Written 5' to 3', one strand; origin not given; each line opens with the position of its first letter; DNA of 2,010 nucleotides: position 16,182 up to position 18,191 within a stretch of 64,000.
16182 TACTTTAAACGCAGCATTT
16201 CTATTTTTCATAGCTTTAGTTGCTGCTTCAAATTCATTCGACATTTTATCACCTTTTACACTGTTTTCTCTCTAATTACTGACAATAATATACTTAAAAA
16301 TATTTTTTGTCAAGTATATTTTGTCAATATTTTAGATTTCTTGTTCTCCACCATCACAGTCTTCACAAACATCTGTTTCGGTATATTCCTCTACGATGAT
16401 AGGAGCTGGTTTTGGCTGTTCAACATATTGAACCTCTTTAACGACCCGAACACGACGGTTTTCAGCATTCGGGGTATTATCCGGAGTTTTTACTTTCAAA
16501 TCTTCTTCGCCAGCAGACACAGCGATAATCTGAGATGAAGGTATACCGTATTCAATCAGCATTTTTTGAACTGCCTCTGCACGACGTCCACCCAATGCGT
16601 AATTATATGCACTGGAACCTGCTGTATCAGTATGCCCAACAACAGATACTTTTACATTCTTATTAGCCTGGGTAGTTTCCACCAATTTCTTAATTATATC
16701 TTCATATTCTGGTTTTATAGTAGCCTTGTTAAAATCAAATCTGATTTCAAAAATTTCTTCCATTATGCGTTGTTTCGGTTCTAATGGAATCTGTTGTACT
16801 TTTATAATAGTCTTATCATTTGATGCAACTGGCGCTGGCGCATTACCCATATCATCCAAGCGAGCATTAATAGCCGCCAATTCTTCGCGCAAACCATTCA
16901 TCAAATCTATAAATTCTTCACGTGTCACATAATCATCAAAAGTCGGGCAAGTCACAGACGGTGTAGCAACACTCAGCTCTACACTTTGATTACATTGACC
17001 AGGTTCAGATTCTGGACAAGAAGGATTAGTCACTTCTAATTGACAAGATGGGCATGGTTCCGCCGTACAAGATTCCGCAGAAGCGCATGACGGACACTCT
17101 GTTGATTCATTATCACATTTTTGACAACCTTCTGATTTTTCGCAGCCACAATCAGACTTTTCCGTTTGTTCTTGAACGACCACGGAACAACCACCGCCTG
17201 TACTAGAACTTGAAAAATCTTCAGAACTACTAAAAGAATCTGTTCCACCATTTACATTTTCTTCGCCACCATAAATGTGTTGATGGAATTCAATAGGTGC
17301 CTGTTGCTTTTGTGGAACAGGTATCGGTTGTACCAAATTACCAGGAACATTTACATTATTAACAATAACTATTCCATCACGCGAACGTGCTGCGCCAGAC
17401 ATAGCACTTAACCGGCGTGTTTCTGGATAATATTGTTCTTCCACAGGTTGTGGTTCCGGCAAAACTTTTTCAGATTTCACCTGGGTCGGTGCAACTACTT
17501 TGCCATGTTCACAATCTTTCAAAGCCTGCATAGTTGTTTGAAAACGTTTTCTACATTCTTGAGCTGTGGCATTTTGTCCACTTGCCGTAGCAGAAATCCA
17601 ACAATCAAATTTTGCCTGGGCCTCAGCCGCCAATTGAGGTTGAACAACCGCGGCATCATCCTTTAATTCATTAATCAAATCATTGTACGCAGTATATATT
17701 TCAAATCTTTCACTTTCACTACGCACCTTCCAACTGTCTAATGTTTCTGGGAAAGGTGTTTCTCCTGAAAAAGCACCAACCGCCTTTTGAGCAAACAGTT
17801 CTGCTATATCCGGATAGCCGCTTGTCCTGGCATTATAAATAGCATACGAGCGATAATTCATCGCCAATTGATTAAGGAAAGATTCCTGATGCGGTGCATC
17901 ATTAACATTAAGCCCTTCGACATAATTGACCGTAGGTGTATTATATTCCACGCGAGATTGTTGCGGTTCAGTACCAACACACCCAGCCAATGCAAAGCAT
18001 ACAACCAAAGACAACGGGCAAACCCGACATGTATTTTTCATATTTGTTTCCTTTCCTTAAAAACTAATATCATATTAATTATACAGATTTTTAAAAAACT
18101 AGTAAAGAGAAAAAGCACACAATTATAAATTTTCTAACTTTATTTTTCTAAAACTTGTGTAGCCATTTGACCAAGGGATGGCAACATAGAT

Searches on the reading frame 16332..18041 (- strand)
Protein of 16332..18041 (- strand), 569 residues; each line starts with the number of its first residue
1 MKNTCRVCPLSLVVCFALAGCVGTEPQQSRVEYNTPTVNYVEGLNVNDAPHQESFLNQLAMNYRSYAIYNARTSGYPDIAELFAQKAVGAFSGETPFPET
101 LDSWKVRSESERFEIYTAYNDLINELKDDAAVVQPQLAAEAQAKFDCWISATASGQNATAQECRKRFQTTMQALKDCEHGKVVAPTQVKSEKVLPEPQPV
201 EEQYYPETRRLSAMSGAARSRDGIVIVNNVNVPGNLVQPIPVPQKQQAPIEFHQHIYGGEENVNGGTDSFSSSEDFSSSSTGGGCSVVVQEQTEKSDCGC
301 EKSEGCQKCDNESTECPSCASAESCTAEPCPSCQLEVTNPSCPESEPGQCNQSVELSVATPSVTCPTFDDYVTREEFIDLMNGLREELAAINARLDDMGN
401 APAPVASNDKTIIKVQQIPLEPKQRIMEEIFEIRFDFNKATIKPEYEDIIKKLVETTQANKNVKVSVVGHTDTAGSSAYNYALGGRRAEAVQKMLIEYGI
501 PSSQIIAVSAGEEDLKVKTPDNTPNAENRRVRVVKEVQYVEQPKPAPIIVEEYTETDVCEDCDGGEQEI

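Call 67: search_protein_families(library=pfam, proteins=[window:16332-18041:-], max_evalue=0.00001)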
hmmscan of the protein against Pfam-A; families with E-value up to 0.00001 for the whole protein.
window:16332-18041:- (569 aa): 1 family
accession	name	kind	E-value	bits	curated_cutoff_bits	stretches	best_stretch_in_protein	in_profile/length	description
PF00691.25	OmpA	-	2.6e-20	73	27.2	1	434-529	1-98/98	OmpA family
